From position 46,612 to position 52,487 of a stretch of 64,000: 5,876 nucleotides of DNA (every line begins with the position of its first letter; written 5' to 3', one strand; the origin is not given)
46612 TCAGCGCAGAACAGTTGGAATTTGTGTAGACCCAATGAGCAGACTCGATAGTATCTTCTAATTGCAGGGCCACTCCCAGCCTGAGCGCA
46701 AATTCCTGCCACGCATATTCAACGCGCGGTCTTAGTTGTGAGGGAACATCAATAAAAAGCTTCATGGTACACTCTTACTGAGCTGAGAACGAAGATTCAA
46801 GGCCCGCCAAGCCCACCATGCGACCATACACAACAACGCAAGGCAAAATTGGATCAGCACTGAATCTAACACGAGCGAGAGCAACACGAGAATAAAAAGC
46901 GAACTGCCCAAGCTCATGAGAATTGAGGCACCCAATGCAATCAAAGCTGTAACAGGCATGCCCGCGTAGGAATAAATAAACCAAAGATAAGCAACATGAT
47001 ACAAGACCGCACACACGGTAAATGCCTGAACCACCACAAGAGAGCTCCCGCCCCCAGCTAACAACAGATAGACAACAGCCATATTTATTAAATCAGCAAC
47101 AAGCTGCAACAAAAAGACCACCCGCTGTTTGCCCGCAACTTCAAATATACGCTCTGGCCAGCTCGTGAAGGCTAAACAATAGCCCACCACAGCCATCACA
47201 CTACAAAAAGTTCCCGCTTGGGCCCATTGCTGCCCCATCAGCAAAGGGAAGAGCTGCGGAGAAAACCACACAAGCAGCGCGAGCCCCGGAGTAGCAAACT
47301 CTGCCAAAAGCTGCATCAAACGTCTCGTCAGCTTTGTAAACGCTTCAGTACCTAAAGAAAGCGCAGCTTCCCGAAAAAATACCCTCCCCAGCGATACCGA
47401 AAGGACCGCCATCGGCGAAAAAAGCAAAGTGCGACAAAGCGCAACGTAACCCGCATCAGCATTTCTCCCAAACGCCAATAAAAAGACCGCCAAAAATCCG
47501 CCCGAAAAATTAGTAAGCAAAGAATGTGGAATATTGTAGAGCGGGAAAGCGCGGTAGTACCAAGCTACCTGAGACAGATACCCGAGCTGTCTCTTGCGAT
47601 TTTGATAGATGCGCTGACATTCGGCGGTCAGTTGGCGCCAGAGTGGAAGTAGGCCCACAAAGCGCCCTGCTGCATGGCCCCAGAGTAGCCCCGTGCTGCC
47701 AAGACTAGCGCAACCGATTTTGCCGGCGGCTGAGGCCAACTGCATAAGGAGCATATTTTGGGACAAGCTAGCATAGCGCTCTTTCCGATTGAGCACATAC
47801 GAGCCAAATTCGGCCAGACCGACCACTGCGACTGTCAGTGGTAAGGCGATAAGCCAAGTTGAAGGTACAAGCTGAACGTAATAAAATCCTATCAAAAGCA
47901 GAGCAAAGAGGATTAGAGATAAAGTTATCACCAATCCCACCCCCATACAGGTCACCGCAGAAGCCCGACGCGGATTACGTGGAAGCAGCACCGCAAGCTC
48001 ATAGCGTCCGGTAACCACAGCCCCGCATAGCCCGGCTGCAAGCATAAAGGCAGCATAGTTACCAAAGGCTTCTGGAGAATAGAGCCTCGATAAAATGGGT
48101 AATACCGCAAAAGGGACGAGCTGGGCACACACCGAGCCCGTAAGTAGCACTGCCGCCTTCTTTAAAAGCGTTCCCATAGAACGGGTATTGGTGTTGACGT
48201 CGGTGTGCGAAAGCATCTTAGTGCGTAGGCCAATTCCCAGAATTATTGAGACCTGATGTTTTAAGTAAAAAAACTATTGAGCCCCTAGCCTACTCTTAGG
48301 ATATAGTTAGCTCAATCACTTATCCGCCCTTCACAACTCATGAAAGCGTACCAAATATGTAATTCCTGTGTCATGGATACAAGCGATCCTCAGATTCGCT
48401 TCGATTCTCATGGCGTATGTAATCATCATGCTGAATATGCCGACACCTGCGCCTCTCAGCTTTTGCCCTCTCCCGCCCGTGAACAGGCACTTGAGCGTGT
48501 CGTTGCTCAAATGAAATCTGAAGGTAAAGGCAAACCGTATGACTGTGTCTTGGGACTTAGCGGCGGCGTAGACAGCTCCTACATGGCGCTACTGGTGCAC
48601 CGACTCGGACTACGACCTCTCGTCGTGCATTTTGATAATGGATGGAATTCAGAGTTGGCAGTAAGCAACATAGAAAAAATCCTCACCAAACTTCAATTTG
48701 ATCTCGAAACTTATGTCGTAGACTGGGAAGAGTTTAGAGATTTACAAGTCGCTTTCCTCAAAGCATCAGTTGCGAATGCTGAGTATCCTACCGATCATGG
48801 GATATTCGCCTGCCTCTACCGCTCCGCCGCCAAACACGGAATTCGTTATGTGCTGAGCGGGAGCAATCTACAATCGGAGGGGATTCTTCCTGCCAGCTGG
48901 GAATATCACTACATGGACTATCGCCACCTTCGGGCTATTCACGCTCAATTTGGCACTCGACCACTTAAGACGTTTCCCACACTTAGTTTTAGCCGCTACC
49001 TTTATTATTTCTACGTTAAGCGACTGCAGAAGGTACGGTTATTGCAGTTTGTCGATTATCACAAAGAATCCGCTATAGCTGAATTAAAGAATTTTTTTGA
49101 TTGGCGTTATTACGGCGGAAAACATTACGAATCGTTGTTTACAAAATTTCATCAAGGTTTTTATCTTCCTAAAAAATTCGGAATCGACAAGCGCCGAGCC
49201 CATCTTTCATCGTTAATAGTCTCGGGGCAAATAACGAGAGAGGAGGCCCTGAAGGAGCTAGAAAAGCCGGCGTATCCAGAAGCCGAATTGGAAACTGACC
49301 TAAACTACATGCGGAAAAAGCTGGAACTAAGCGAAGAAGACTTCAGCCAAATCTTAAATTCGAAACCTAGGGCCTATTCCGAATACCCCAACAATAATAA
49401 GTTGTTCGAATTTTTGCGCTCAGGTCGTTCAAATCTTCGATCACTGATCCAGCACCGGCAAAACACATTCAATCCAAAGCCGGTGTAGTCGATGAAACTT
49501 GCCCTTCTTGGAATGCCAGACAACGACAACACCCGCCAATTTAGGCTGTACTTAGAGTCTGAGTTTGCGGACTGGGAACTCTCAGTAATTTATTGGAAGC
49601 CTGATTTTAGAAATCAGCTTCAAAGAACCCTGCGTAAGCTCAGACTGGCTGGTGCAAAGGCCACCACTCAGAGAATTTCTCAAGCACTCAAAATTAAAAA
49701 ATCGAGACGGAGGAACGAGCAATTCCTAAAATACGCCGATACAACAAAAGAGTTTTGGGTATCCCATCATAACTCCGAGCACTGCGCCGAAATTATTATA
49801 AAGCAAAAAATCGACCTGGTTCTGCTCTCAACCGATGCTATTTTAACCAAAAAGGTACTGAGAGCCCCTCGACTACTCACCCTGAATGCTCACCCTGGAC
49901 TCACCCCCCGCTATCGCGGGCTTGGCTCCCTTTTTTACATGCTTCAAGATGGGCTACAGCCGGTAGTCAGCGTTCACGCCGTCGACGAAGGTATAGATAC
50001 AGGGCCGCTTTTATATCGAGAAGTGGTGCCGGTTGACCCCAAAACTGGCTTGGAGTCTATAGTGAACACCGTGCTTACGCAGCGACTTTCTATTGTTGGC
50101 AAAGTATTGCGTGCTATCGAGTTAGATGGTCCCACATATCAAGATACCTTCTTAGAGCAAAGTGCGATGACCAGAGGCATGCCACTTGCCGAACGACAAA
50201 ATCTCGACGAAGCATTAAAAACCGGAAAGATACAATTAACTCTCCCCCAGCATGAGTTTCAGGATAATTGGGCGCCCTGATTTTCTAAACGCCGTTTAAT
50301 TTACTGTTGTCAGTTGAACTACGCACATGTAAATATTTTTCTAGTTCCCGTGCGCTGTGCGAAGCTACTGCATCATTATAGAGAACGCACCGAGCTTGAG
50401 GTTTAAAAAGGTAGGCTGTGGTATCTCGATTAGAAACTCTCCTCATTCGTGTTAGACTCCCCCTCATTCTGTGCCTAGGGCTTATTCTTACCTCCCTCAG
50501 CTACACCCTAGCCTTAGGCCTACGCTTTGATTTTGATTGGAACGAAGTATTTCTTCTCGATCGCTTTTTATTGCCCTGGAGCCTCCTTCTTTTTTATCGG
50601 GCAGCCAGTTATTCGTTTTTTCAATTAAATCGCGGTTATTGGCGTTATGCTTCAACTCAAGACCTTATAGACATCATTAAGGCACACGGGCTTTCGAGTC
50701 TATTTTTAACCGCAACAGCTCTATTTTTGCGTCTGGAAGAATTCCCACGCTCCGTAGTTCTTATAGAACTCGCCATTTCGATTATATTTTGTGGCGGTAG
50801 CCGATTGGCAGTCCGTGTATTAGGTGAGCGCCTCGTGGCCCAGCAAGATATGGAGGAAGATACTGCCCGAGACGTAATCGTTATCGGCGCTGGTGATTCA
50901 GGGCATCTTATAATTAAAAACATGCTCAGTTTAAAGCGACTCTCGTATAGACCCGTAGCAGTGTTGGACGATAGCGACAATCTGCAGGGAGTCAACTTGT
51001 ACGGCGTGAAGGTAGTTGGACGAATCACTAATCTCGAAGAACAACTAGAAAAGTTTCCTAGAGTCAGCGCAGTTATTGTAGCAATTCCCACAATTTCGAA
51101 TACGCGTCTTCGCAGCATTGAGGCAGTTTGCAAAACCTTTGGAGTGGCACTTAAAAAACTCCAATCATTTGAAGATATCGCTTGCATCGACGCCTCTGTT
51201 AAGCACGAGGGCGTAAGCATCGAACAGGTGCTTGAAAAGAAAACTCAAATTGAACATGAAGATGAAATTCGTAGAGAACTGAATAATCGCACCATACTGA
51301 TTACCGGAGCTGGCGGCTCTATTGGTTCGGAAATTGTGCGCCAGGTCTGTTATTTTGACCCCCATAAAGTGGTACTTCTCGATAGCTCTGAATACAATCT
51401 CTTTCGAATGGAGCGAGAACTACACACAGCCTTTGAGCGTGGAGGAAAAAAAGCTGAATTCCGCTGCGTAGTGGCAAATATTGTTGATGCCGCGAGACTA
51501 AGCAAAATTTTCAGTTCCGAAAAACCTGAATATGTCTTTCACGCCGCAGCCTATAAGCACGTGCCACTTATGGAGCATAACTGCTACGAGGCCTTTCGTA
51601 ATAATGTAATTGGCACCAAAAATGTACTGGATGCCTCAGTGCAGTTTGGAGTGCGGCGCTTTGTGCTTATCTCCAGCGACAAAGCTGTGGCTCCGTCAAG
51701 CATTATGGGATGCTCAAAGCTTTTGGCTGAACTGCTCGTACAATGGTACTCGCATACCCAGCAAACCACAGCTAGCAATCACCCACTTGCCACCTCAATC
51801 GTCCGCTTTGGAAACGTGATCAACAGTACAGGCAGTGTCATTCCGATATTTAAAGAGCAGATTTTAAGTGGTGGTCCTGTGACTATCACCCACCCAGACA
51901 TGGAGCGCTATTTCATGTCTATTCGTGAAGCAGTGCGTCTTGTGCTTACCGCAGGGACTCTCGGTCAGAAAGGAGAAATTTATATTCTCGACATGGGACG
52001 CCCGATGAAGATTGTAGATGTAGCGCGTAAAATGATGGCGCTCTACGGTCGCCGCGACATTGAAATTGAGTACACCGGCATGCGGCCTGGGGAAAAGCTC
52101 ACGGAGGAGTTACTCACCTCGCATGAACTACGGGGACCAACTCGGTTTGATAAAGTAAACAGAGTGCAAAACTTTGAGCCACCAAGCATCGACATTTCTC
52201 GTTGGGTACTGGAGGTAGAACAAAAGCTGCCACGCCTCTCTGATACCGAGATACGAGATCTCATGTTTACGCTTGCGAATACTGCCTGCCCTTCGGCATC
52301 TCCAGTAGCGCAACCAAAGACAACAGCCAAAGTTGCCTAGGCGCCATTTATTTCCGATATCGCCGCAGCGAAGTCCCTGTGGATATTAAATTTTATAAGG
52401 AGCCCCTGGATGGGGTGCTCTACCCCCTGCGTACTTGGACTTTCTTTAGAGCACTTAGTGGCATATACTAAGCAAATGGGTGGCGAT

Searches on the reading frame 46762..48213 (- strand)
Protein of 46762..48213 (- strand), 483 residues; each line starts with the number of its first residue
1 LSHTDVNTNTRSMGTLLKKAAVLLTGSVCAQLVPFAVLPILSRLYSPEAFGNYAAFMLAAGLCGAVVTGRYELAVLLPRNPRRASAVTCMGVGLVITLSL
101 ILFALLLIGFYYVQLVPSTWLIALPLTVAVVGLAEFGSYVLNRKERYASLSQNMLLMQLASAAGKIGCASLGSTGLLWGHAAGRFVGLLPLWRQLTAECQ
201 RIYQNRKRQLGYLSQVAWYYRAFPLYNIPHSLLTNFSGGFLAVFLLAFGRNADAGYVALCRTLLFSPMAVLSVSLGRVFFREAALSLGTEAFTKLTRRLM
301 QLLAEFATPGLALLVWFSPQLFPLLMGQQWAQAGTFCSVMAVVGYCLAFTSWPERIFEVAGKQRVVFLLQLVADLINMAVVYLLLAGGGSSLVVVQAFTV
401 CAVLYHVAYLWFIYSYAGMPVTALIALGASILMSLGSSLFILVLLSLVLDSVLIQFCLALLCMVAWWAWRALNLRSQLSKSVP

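Call 56: search_protein_families(library=pfam, proteins=[window:46762-48213:-], max_evalue=0.001)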
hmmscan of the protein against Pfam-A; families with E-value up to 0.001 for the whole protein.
window:46762-48213:- (483 aa): 1 family
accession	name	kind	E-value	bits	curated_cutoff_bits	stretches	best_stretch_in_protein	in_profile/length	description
PF13440.11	Polysacc_synt_3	-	8.5e-12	45.3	23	1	40-333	1-291/293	Polysaccharide biosynthesis protein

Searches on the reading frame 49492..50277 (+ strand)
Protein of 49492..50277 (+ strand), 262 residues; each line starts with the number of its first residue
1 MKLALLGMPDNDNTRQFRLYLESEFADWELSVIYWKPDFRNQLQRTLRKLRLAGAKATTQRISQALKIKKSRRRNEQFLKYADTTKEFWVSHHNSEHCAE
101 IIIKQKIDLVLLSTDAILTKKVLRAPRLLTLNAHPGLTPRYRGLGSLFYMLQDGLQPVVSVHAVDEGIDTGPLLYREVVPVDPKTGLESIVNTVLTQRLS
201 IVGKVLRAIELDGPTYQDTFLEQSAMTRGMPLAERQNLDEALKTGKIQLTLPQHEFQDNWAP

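Call 56: search_protein_families(library=pfam, proteins=[window:49492-50277:+], max_evalue=0.001)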
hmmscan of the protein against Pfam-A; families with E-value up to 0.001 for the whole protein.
window:49492-50277:+ (262 aa): 1 family
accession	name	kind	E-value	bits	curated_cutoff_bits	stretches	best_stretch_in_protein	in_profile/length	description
PF00551.24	Formyl_trans_N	-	5.1e-15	56.1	26.1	1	85-199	58-174/181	Formyl transferase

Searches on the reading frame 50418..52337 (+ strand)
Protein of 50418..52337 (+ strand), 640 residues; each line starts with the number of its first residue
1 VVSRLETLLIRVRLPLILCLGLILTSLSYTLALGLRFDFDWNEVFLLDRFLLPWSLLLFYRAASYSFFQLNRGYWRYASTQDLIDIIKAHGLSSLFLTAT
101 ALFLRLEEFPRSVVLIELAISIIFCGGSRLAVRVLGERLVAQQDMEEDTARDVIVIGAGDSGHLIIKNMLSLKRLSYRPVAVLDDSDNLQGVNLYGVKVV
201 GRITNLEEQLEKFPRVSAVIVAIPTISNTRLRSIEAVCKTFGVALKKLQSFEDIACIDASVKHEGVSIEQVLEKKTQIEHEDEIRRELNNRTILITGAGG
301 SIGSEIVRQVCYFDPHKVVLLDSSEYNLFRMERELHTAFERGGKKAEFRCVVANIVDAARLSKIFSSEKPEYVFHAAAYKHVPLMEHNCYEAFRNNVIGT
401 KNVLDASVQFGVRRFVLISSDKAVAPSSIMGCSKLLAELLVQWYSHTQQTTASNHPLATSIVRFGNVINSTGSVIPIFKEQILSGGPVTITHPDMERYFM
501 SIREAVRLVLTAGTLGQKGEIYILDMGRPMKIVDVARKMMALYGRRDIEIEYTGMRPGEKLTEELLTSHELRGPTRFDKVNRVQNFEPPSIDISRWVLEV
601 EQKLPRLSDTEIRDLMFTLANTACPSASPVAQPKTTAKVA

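Call 56: search_protein_families(library=pfam, proteins=[window:50418-52337:+], max_evalue=0.001)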
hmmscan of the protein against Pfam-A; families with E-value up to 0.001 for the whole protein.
window:50418-52337:+ (640 aa): 8 families
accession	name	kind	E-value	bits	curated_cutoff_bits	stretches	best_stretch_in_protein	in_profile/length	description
PF02719.21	Polysacc_synt_2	-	1e-109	366.7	20.2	1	293-584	1-292/293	Polysaccharide biosynthesis protein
PF01370.27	Epimerase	-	3.6e-23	82.7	20.9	1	293-522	1-237/240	NAD dependent epimerase/dehydratase family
PF16363.11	GDP_Man_Dehyd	-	4.5e-16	59.6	27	1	294-457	1-180/332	GDP-mannose 4,6 dehydratase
PF01073.25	3Beta_HSD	-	6.8e-12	45.4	22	1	294-427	1-123/280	3-beta hydroxysteroid dehydrogenase/isomerase family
PF04321.23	RmlD_sub_bind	-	1.9e-10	40.7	27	1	292-421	2-102/287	RmlD substrate binding domain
PF13727.12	CoA_binding_3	-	8.3e-10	39.4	25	1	75-234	9-160/175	CoA-binding domain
PF13460.12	NAD_binding_10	-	9.5e-06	26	27.2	0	297-471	1-150/184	NAD(P)H-binding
PF17836.7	PglD_N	-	0.00032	21.7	23.4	1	153-223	2-65/78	PglD N-terminal domain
